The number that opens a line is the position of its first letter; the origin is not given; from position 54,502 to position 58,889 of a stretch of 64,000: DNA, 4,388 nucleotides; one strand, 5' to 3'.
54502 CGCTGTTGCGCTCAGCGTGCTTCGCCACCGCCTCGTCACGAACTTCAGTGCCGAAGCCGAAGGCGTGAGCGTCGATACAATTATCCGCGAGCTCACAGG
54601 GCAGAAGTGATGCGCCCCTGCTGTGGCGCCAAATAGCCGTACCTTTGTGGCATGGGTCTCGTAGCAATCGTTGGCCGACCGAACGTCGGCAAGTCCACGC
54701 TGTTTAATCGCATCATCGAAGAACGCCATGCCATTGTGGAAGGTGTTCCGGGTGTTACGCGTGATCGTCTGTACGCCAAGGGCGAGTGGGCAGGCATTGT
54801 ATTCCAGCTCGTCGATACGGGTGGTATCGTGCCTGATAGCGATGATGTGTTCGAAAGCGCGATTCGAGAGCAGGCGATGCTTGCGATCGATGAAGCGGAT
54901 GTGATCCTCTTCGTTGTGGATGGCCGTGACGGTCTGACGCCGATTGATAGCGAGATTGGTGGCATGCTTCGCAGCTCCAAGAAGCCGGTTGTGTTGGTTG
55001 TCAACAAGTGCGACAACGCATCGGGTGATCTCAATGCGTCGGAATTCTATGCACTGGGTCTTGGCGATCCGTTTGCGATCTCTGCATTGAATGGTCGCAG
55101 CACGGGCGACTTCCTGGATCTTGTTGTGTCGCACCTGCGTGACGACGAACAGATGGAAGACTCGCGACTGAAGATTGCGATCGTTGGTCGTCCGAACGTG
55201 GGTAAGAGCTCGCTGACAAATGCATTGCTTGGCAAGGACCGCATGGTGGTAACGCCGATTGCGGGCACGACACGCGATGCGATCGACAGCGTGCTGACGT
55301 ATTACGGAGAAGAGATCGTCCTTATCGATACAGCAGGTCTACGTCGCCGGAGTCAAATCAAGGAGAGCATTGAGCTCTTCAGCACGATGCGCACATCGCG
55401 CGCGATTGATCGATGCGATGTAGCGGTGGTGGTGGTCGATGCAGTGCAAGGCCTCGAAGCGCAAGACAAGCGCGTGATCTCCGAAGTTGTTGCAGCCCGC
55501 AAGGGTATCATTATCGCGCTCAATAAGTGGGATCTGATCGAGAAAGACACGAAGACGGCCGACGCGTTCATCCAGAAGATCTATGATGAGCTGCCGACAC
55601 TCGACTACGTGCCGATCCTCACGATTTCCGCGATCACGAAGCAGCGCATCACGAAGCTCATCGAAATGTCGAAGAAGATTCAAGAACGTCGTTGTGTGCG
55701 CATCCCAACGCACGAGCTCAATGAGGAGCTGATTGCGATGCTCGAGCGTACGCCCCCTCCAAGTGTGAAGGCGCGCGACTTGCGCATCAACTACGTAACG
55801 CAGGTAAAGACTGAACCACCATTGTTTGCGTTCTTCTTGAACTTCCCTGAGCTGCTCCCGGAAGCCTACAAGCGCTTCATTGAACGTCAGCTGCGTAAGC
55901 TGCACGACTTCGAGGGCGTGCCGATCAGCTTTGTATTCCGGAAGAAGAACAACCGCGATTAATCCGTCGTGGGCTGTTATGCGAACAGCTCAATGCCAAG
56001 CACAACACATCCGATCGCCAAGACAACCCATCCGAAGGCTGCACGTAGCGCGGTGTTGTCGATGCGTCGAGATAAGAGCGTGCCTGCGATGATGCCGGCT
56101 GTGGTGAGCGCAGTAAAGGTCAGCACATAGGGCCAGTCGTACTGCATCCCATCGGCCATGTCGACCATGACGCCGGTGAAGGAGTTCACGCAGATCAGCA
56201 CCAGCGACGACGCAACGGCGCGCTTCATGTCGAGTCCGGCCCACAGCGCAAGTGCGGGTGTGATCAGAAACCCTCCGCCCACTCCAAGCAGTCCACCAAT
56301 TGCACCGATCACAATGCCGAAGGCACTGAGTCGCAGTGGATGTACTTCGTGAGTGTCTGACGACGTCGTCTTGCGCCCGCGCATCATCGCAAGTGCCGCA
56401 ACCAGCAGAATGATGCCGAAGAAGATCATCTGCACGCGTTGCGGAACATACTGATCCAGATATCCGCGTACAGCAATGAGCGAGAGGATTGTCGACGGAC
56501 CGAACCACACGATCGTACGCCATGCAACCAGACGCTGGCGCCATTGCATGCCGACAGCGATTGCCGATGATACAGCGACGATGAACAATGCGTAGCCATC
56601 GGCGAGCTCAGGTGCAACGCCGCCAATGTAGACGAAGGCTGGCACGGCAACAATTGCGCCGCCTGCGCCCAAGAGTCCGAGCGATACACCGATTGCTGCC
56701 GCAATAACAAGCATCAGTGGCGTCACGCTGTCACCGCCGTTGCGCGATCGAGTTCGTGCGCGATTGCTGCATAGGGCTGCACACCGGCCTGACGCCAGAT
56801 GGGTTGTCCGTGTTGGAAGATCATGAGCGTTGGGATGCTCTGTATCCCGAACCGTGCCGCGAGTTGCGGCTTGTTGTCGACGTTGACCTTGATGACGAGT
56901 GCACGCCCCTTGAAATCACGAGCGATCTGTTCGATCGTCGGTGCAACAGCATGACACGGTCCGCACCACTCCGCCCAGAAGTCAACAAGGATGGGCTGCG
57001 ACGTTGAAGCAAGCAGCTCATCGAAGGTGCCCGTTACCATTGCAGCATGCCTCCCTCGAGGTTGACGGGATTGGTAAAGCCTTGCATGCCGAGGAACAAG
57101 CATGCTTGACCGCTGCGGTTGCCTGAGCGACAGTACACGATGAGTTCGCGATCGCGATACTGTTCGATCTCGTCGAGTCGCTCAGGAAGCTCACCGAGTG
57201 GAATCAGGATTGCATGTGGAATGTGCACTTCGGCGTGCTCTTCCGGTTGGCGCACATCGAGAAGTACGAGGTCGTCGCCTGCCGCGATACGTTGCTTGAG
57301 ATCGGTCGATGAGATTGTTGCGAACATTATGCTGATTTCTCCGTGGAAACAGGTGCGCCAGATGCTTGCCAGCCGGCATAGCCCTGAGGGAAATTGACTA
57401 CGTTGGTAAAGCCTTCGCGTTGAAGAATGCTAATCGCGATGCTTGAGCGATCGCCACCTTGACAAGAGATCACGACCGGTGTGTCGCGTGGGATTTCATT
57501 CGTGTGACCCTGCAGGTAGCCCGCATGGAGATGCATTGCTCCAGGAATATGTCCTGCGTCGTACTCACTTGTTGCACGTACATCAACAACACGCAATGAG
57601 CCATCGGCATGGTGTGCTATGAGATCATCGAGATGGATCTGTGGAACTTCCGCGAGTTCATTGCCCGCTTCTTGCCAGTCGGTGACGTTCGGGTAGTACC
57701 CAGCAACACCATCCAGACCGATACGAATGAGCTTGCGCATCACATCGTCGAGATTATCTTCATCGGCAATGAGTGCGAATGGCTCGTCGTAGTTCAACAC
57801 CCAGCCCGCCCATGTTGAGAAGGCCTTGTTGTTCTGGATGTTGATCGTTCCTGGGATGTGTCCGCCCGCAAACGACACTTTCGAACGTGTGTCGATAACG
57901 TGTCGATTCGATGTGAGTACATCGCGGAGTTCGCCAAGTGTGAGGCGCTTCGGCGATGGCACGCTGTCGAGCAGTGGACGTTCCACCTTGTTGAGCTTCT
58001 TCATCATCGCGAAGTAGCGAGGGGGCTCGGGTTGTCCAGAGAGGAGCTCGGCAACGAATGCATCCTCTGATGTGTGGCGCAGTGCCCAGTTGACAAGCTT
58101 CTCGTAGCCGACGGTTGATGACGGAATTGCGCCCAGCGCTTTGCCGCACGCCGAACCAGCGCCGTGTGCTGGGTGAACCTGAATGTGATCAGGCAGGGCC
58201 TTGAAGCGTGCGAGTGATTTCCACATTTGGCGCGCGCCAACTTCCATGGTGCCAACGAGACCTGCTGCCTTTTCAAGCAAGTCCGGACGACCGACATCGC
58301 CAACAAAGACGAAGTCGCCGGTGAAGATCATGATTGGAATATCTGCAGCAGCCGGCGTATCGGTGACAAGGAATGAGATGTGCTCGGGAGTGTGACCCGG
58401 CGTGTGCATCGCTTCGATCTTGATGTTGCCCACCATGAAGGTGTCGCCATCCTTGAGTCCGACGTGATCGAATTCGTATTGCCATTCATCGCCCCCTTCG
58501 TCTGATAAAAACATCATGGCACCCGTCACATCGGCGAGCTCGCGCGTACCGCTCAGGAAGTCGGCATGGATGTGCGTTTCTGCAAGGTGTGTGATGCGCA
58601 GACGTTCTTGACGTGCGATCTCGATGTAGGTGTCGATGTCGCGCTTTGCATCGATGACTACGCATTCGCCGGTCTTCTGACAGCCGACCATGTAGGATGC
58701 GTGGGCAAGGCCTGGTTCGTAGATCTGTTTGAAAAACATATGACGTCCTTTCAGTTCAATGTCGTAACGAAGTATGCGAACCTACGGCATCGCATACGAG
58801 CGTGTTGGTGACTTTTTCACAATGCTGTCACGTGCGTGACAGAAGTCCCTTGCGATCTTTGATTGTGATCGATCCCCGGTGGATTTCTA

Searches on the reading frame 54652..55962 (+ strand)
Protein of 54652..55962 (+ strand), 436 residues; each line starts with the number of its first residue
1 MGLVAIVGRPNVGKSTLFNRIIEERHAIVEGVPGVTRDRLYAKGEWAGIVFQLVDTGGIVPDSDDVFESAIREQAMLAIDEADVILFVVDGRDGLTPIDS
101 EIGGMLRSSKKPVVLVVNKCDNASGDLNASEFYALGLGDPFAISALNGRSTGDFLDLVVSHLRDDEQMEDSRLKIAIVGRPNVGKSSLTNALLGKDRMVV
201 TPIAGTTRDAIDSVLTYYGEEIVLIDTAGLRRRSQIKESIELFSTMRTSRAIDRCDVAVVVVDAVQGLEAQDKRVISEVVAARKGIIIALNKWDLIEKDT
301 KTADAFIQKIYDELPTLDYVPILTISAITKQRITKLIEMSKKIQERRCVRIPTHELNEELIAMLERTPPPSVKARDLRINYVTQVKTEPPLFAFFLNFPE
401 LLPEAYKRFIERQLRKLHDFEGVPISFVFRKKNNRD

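Call 5: search_protein_families(library=pfam, proteins=[window:54652-55962:+])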
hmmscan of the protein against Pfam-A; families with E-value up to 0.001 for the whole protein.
window:54652-55962:+ (436 aa): 15 families
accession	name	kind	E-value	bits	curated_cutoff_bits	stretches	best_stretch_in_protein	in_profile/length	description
PF01926.29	MMR_HSR1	-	6.3e-59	197.5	21.9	2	4-119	2-113/113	50S ribosome-binding GTPase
PF14714.11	KH_dom-like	-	1.4e-27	96.2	27.3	1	350-430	1-81/81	KH-domain-like of EngA bacterial GTPase enzymes, C-terminal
PF02421.24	FeoB_N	-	2e-26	92.8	27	2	174-338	2-154/156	Ferrous iron transport protein B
PF00009.33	GTP_EFTU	-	1.1e-25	90.8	26.5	2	247-342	85-184/188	Elongation factor Tu GTP binding domain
PF00350.29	Dynamin_N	-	2.6e-13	50.8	27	0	175-207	1-33/168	Dynamin family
PF04548.22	AIG1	-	8.4e-13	48.6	27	2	174-280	2-108/212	AIG1 family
PF03193.22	RsgA_GTPase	-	1.4e-10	41.7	30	0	175-231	109-169/174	RsgA GTPase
PF08477.19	Roc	-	4.9e-07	30.4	27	0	4-121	2-119/119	Ras of Complex, Roc, domain of DAPkinase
PF00071.28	Ras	-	2.4e-06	27.7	21.6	0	4-123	2-117/162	Ras family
PF13401.12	AAA_22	-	2.2e-05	25.2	27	0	2-49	6-50/130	AAA domain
PF02492.25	cobW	-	2.6e-05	24.3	20.7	0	221-309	85-171/180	CobW/HypB/UreG, nucleotide-binding domain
PF00005.33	ABC_tran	-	8.7e-05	23.6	25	0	174-237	13-77/137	ABC transporter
PF10662.15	PduV-EutP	-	0.00016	21.9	21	0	4-149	4-132/143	Ethanolamine utilisation - propanediol utilisation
PF00910.28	RNA_helicase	-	0.00032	21.6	21.5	0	175-246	1-78/105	RNA helicase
PF05014.21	Nuc_deoxyrib_tr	-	0.0006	20.4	28.8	0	68-122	49-102/117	Nucleoside 2-deoxyribosyltransferase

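Call 10: find_encoding_contigs(protein=window:54652-55962:+, flank=10000, max_places=10)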
Protein window:54652-55962:+ (436 aa): 2 contigs read that carry it; 2 places shown.
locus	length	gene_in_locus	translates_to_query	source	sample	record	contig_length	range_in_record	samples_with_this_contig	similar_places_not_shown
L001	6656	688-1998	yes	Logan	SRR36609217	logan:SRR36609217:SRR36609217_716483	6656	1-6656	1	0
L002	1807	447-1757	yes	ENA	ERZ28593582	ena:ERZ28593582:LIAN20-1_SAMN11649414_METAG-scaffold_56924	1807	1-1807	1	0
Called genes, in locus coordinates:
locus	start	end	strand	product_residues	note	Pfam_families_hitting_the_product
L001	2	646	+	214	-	?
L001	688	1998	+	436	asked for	PF00009:GTP_EFTU (weak), PF01926:MMR_HSR1, PF02421:FeoB_N, PF00009:GTP_EFTU, PF01926:MMR_HSR1, PF02421:FeoB_N, PF04548:AIG1 (weak), PF14714:KH_dom-like, +5 more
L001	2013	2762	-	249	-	PF01925:TauE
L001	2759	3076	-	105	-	PF00085:Thioredoxin, PF00578:AhpC-TSA (weak), PF13098:Thioredoxin_2, PF13905:Thioredoxin_8 (faint)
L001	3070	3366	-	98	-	PF00581:Rhodanese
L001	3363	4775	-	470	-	PF00753:Lactamase_B, PF00581:Rhodanese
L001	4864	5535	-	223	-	PF00027:cNMP_binding, PF13545:HTH_Crp_2, PF25213:HVO_A0261_N (weak)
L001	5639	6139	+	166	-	PF08281:Sigma70_r4_2, PF04545:Sigma70_r4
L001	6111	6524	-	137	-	-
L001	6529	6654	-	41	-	?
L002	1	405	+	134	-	?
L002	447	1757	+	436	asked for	PF00009:GTP_EFTU (weak), PF01926:MMR_HSR1, PF02421:FeoB_N, PF00009:GTP_EFTU, PF01926:MMR_HSR1, PF02421:FeoB_N, PF04548:AIG1 (weak), PF14714:KH_dom-like, +5 more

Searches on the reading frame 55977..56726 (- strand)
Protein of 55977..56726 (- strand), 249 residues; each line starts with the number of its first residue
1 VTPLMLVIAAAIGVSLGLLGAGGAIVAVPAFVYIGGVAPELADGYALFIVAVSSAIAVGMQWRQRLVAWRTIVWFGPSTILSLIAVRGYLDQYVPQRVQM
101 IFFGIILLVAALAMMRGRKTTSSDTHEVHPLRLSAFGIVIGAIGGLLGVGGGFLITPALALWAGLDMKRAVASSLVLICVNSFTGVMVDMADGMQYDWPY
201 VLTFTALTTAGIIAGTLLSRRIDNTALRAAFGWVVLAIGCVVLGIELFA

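Call 5: search_protein_families(library=pfam, proteins=[window:55977-56726:-])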
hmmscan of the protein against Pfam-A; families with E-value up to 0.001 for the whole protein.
window:55977-56726:- (249 aa): 1 family
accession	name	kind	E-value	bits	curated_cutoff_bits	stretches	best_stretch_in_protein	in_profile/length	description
PF01925.25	TauE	-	3.5e-42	145.1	32.6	1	6-240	2-235/237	Sulfite exporter TauE/SafE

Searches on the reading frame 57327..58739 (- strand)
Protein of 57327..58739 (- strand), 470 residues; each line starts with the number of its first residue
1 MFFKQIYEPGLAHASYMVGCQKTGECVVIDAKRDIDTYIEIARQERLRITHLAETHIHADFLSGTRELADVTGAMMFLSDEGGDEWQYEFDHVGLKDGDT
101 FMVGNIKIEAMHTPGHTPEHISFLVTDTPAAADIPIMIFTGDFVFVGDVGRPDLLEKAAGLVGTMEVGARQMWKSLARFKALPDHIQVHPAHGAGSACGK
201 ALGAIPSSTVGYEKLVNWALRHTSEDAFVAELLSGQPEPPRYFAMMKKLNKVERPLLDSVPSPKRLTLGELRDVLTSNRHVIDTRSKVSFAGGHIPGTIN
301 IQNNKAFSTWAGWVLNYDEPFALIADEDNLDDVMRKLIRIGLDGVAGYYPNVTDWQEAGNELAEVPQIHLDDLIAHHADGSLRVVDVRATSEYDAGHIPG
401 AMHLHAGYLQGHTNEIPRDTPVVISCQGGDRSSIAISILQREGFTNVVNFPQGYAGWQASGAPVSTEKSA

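Call 5: search_protein_families(library=pfam, proteins=[window:57327-58739:-])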
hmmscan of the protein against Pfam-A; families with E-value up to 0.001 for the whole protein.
window:57327-58739:- (470 aa): 2 families
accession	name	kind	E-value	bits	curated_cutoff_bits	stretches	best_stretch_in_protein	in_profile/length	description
PF00581.25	Rhodanese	-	7.5e-25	87.8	22.2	2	371-459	3-101/102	Rhodanese-like domain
PF00753.33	Lactamase_B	-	3.5e-11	43.9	22.7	1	12-192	5-196/196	Metallo-beta-lactamase superfamily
